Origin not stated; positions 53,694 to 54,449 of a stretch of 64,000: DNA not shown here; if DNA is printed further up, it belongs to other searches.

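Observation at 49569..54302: Metal ABC importer in which both permeases carry C-terminal DtxR-like repressor domains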

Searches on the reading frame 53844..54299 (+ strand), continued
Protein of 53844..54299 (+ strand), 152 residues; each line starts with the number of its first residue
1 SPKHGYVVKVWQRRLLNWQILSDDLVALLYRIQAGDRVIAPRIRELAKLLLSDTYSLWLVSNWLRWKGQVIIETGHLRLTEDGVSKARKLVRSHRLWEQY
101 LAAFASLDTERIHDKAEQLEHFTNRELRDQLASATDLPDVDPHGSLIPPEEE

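Call 50: search_solved_structures(query=A2, max_evalue=1e-12, show_alignments=5)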
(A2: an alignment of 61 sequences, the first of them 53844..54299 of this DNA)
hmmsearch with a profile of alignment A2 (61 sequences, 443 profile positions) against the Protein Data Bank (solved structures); distinct sequences matched with E-value up to 1e-12: 11.
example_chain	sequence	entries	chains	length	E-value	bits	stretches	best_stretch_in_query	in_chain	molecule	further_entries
7kyp_B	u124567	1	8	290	1.1e-40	143.1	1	17-295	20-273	Manganese ABC transporter, permease protein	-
7kyo_C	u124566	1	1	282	1.4e-40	142.7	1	17-294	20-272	Manganese ABC transporter, permease protein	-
5zr4_A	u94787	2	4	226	5.3e-18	68.3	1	309-438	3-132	Metal-dependent transcriptional regulator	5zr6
5cvi_A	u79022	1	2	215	1.6e-17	66.7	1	311-438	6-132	SloR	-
8pvt_A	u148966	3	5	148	2.2e-16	63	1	311-437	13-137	Iron dependent repressor, putative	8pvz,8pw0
3hrs_A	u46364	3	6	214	2.2e-15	59.7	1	311-438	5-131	Metalloregulator ScaR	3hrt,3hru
6o5c_A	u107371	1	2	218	1.1e-13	54.1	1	311-437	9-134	Putative metal-dependent transcriptional regulator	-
2qqb_A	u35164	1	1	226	6.1e-13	51.7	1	318-437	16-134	Diphtheria toxin repressor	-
2qqa_A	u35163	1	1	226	6.6e-13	51.5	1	328-437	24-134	Diphtheria toxin repressor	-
2qq9_A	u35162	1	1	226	7.2e-13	51.4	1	328-437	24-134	Diphtheria toxin repressor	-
1ddn_A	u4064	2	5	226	7.6e-13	51.3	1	328-437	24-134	DIPHTHERIA TOX REPRESSOR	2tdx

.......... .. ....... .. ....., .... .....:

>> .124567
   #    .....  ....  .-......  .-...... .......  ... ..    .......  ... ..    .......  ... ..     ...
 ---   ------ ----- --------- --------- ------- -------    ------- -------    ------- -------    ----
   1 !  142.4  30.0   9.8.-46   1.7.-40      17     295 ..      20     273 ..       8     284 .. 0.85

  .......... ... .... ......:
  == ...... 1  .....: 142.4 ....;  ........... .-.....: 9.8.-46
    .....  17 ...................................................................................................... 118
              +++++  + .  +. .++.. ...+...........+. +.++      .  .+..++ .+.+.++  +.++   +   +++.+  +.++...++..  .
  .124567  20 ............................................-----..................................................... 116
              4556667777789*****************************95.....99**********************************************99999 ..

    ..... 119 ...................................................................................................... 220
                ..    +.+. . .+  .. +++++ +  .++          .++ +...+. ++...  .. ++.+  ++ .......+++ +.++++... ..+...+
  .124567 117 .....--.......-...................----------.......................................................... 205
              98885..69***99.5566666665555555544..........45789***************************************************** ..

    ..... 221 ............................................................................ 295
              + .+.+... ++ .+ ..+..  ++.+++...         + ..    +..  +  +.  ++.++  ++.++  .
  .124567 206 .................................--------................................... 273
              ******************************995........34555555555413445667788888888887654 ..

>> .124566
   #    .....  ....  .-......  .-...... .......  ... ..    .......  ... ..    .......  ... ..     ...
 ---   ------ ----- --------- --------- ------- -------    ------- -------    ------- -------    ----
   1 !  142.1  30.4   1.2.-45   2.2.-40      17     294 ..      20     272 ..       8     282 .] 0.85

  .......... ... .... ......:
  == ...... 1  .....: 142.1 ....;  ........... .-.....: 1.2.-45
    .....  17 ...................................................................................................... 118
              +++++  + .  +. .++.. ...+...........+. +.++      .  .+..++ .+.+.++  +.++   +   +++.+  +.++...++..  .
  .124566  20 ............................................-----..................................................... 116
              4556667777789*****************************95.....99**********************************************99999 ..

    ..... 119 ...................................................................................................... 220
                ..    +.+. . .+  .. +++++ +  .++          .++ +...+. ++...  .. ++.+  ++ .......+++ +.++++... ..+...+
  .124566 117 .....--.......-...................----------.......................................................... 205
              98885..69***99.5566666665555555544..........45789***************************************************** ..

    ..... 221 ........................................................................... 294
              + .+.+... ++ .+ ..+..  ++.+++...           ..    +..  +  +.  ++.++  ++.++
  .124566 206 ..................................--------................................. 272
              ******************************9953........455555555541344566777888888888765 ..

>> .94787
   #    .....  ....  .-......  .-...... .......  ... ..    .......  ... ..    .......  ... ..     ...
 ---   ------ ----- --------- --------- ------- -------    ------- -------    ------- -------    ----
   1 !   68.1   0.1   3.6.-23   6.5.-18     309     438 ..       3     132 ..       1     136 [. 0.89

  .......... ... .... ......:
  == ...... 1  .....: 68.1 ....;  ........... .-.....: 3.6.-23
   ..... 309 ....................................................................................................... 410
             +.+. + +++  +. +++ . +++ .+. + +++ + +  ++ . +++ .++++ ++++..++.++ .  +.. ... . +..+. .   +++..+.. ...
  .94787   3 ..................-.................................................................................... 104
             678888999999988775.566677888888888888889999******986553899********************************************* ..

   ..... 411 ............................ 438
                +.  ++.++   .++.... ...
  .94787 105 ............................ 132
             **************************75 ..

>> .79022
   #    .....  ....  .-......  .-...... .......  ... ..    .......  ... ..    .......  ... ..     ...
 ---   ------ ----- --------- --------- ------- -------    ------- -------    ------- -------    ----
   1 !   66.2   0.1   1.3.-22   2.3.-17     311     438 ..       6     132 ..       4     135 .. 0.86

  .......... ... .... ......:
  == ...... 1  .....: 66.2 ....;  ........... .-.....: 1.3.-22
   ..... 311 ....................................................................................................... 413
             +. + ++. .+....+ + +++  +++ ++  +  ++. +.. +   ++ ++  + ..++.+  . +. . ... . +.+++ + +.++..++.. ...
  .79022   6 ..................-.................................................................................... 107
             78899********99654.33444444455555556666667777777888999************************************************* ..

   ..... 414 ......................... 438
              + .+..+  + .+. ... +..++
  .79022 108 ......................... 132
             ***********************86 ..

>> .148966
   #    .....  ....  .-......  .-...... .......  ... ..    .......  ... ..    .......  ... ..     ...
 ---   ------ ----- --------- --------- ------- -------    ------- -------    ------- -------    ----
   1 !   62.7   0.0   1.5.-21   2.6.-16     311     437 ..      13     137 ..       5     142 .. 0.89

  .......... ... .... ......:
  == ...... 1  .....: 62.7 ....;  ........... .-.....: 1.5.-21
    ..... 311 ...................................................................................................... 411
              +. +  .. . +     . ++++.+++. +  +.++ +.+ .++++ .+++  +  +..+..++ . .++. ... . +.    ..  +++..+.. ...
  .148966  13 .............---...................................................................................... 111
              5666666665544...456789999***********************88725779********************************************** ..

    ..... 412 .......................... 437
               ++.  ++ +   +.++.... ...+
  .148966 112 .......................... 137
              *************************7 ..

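Call 60: search_protein_representatives(protein=window:53844-54299:+)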
Query: 152 residues. Proteins with E-value up to 0.001 (for the whole library): 2823; up to 1e-10: 424; up to 1e-30: 5. The best 150 are listed.
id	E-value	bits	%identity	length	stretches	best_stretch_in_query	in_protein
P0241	3.2e-39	150.5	52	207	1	2-150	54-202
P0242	1.4e-35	138.7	49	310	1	2-150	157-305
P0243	7.1e-33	129.9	47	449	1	1-151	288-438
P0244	8.5e-32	126.4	45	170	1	2-150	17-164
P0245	1.4e-31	125.7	48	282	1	2-150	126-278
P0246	3.8e-30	121.0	45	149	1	16-149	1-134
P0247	1.5e-27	112.6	57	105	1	59-151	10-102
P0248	4.4e-27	111.1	45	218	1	1-150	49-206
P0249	7.0e-27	110.4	42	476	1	2-149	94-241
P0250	1.2e-25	106.4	45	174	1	2-151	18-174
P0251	1.7e-25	105.9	42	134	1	2-131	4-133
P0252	1.1e-24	103.2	48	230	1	20-151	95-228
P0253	1.2e-24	103.1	44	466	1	2-150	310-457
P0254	5.1e-24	101.1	47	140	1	44-151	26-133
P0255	7.2e-24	100.6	46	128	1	23-151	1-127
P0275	8.1e-20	87.5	35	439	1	1-151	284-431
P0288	2.3e-18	82.7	34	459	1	1-150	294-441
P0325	1.0e-16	77.4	38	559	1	2-148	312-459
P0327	1.2e-16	77.2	31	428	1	2-148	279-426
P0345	5.9e-16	74.9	35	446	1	2-152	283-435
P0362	2.0e-15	73.2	38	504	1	1-149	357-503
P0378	6.8e-15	71.5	32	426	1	2-150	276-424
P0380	7.5e-15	71.3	36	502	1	1-150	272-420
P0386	1.0e-14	70.9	34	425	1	1-152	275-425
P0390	1.3e-14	70.6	36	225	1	1-149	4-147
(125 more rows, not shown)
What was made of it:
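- Tried and rejected: Apparent stand-alone modules of about 130-175 aa in the representative search (call 60).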

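Call 62: list_cluster_members(proteins=[P0325, P0390, P0327, P0378, P0275, P0288, P0345, P0386, P0362, P0380])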
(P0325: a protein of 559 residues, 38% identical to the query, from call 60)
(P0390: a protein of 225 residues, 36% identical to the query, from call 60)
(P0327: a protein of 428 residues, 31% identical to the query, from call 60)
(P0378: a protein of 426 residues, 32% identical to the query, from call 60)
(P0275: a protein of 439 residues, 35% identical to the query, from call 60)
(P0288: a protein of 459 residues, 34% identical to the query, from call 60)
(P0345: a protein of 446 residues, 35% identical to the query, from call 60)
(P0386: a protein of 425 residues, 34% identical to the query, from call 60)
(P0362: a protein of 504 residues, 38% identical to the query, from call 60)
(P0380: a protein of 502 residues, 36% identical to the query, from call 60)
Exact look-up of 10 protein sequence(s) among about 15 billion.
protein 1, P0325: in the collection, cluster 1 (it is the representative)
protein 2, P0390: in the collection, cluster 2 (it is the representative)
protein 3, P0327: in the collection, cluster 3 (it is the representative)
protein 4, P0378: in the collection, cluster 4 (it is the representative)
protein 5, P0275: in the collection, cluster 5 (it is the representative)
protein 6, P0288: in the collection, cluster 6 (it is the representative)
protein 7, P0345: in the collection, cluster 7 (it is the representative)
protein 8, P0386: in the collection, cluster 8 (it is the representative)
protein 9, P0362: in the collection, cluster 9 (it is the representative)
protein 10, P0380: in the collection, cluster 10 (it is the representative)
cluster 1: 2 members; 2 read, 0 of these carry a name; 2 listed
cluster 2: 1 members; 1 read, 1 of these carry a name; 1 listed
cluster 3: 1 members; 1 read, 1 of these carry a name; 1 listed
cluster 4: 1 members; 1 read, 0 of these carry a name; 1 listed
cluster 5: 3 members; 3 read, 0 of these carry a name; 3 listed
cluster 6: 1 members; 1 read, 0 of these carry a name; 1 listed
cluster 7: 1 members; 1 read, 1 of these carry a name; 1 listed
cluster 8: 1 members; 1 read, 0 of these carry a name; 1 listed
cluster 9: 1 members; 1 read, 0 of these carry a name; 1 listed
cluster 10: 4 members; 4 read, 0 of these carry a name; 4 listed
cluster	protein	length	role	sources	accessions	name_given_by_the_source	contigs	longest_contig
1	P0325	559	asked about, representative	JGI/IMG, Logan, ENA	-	-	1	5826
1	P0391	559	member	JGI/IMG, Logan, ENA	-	-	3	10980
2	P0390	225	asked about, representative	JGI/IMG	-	Mn-dependent DtxR family transcriptional regulator/Fe2+ transport system protein FeoA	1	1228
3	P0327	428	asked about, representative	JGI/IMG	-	manganese/zinc/iron transport system permease protein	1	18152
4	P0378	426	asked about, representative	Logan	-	-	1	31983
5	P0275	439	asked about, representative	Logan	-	-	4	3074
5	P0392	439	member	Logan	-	-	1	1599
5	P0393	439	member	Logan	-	-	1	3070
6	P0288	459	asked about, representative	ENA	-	-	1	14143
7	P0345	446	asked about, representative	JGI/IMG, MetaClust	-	GOS_JCVI_SCAF_1097156406443_1_gene2040865 COG1108,COG1321 K09819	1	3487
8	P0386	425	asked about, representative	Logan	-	-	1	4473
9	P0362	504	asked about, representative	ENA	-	-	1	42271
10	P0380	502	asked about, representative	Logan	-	-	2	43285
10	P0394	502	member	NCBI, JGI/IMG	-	-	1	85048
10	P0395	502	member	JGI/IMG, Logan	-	-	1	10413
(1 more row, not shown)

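Call 63: find_encoding_contigs(protein=P0378, flank=6000, max_places=1)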
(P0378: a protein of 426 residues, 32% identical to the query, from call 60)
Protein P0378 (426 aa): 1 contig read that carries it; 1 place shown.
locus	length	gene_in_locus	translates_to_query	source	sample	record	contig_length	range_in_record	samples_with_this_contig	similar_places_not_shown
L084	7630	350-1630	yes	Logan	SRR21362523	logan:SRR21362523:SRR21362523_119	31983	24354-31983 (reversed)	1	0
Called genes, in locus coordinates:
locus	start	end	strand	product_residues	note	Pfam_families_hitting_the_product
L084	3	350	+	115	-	?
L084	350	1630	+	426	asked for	PF00950:ABC-3, PF02742:Fe_dep_repr_C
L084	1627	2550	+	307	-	PF00950:ABC-3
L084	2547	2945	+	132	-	PF00903:Glyoxalase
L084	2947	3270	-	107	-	PF26541:MafI2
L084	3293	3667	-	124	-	PF26541:MafI2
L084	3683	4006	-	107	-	PF26541:MafI2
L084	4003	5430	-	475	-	PF00515:TPR_1 (faint), PF15542:Ntox50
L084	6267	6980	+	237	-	PF01048:PNP_UDP_1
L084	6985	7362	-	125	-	PF02661:Fic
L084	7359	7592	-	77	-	-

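Call 64: find_encoding_contigs(protein=P0325, flank=6000, max_places=1)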
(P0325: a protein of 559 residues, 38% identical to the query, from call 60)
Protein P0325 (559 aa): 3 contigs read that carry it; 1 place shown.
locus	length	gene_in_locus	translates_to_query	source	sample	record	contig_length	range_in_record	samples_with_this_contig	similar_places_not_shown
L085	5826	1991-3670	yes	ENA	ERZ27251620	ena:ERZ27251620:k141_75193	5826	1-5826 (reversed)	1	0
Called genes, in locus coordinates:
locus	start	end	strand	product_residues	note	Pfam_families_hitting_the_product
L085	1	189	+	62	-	?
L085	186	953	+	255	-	PF13481:AAA_25 (faint), PF00005:ABC_tran, PF02463:SMC_N (faint), PF13304:AAA_21 (faint)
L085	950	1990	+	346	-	PF00950:ABC-3, PF01032:FecCD (weak)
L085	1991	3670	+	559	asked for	PF00950:ABC-3, PF01032:FecCD (faint), PF25213:HVO_A0261_N (weak), PF02742:Fe_dep_repr_C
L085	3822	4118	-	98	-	-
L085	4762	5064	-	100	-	PF02686:GatC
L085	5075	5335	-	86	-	PF00830:Ribosomal_L28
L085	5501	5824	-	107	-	?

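Call 65: find_encoding_contigs(protein=P0362, flank=6000, max_places=1)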
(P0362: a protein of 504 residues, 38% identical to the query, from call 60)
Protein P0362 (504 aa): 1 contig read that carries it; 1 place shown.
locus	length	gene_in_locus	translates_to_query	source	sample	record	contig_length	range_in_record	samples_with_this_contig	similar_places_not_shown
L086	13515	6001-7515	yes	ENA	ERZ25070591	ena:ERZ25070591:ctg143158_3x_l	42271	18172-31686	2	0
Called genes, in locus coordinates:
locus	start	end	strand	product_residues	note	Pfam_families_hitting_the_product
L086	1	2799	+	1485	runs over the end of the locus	PF04997:RNA_pol_Rpb1_1, PF00623:RNA_pol_Rpb1_2, PF04983:RNA_pol_Rpb1_3, PF05000:RNA_pol_Rpb1_4, PF04998:RNA_pol_Rpb1_5, PF01333:Apocytochr_F_C (faint), PF25984:BSH_YknX (faint)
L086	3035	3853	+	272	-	PF00005:ABC_tran, PF02463:SMC_N (faint), PF13304:AAA_21 (faint)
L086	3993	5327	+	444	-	PF00950:ABC-3, PF01032:FecCD (weak), PF02742:Fe_dep_repr_C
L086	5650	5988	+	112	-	PF13560:HTH_31 (faint), PF01381:HTH_3 (faint)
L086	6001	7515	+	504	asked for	PF00950:ABC-3, PF01032:FecCD (weak), PF00950:ABC-3, PF02742:Fe_dep_repr_C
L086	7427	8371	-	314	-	PF00753:Lactamase_B, PF12706:Lactamase_B_2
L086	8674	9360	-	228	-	-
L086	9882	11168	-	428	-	PF04055:Radical_SAM, PF06969:HemN_C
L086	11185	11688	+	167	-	PF16697:Yop-YscD_cpl, PF00498:FHA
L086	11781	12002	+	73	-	-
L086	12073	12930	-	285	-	PF13507:GATase_5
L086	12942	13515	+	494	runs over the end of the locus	PF02517:Rce1-like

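Call 66: find_encoding_contigs(protein=P0380, flank=6000, max_places=1)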
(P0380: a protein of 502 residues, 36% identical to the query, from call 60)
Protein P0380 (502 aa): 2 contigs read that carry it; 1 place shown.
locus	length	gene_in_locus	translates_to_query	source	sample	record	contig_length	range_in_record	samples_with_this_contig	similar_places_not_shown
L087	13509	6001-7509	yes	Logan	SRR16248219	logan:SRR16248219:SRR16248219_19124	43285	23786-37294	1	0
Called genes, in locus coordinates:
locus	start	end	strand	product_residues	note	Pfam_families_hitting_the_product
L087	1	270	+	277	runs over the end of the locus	PF24741:AlkZ-rel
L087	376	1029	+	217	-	PF01325:Fe_dep_repress, PF02742:Fe_dep_repr_C, PF04023:FeoA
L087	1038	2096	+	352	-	PF02742:Fe_dep_repr_C, PF04023:FeoA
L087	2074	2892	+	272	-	PF03193:RsgA_GTPase (faint), PF00009:GTP_EFTU (faint), PF01926:MMR_HSR1, PF02421:FeoB_N, PF09439:SRPRB (faint), PF17910:FeoB_Cyto (weak)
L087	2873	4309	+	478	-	PF07670:Gate, PF07664:FeoB_C, PF07670:Gate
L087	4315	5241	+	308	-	PF01297:ZnuA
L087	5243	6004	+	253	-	PF02463:SMC_N (faint), PF13476:AAA_23 (weak), PF00005:ABC_tran, PF13304:AAA_21 (weak)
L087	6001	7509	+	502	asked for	PF00950:ABC-3, PF01032:FecCD, PF02742:Fe_dep_repr_C, PF04023:FeoA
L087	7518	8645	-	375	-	PF13173:AAA_14, PF13635:DUF4143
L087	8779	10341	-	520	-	PF01520:Amidase_3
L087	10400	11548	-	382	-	PF03435:Sacchrp_dh_NADP, PF16653:Sacchrp_dh_C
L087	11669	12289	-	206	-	PF22175:Ogg-HhH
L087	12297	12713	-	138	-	PF00293:NUDIX, PF14815:NUDIX_4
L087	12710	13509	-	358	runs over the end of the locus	-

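Call 67: find_encoding_contigs(protein=P0327, flank=6000, max_places=1)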
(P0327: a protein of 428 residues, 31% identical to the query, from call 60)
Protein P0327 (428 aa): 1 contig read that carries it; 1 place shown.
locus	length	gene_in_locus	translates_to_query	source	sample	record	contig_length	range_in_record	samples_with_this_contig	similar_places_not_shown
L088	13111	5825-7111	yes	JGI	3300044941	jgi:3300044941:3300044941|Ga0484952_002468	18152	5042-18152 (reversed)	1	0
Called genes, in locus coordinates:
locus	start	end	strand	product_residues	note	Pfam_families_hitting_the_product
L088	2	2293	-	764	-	?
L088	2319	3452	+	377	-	PF01266:DAO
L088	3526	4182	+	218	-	PF01325:Fe_dep_repress, PF02082:Rrf2 (faint), PF01047:MarR (faint), PF02742:Fe_dep_repr_C, PF04023:FeoA (weak)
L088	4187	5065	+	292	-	PF01297:ZnuA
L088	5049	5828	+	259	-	PF00005:ABC_tran, PF02463:SMC_N, PF13304:AAA_21 (faint)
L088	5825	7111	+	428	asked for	PF00950:ABC-3, PF01032:FecCD (weak), PF02742:Fe_dep_repr_C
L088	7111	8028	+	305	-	PF00950:ABC-3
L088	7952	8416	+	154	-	PF01668:SmpB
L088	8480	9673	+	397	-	PF00155:Aminotran_1_2, PF01041:DegT_DnrJ_EryC1 (weak)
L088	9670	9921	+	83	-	-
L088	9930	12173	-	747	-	PF07676:PD40 (weak)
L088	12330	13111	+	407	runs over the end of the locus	PF00675:Peptidase_M16, PF05193:Peptidase_M16_C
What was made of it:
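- A soluble DtxR also coexists with a fused permease in the distant loci L087 and L088 (calls 66, 67). Most ABC-3 importers work without such a domain, and some relatives have an unfused partner permease (calls 63, 64, 67).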

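Call 68: find_encoding_contigs(protein=P0288, flank=6000, max_places=1)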
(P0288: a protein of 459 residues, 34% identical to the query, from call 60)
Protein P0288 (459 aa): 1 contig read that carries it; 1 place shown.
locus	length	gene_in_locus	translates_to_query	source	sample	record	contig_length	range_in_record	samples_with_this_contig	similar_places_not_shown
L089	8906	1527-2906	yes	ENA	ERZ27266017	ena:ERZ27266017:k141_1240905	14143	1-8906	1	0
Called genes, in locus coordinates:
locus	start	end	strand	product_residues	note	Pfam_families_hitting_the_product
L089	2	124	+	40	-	?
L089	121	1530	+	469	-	PF00950:ABC-3, PF01032:FecCD (weak), PF02742:Fe_dep_repr_C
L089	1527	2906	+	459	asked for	PF00950:ABC-3, PF01032:FecCD (weak), PF00950:ABC-3, PF02742:Fe_dep_repr_C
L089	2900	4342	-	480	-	PF00089:Trypsin, PF13365:Trypsin_2, PF00595:PDZ (weak), PF13180:PDZ_2, PF17820:PDZ_6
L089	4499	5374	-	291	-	PF02548:Pantoate_transf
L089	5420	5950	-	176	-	PF00903:Glyoxalase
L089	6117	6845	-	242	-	PF26363:Phospholipase-like, PF01764:Lipase_3 (weak)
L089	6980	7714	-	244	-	-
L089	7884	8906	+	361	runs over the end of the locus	PF20511:PMI_typeI_cat (weak)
